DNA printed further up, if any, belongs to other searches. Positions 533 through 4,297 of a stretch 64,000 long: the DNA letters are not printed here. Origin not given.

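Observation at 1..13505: Six head-to-tail paralogs of a secreted beta-helix / IPT / Cys-rich-SLH-like protein occupy 13.5 kb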

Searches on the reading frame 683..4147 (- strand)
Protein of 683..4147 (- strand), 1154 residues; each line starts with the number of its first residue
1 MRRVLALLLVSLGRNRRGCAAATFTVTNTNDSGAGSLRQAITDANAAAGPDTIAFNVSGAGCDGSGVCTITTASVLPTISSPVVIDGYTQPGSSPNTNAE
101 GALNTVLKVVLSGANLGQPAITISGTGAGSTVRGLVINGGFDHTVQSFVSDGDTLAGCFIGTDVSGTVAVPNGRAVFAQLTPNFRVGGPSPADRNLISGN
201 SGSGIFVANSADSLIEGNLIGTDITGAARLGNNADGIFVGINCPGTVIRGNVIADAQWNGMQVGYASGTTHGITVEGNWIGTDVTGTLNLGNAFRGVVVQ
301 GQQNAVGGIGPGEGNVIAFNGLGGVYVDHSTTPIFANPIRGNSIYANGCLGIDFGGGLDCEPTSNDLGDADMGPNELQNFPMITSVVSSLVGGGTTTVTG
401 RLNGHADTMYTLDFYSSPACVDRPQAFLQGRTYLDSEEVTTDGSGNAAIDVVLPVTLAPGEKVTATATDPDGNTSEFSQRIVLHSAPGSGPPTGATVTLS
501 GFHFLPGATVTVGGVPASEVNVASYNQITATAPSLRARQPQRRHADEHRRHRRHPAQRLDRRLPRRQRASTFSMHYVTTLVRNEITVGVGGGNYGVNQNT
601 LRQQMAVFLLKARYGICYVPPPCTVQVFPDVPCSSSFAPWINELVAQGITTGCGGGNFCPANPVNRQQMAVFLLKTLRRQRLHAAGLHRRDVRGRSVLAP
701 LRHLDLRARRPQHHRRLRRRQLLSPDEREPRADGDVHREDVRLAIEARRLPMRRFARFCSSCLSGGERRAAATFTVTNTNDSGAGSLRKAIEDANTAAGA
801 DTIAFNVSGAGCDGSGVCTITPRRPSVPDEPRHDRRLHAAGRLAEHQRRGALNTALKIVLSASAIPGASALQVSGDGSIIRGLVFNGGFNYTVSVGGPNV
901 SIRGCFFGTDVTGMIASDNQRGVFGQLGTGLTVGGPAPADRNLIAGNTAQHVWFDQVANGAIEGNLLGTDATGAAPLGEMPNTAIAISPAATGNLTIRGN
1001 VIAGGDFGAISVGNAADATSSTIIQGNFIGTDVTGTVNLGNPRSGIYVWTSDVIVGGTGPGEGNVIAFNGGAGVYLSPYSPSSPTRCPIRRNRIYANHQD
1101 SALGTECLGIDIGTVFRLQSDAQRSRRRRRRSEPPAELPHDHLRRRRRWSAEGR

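Call 8: search_protein_families(library=pfam, proteins=[window:683-4147:-], max_evalue=0.01)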
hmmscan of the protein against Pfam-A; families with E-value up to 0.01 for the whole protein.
window:683-4147:- (1154 aa): 3 families
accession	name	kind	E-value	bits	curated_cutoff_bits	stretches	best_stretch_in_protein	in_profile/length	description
PF13229.12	Beta_helix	-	1.5e-11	44.6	25.9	2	193-281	60-135/158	Right handed beta helix region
PF00395.25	SLH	-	5.9e-10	39.4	20.8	1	628-670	2-44/44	S-layer homology domain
PF05048.19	NosD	-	0.0012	18.8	23.6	1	194-269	97-158/212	Periplasmic copper-binding protein (NosD)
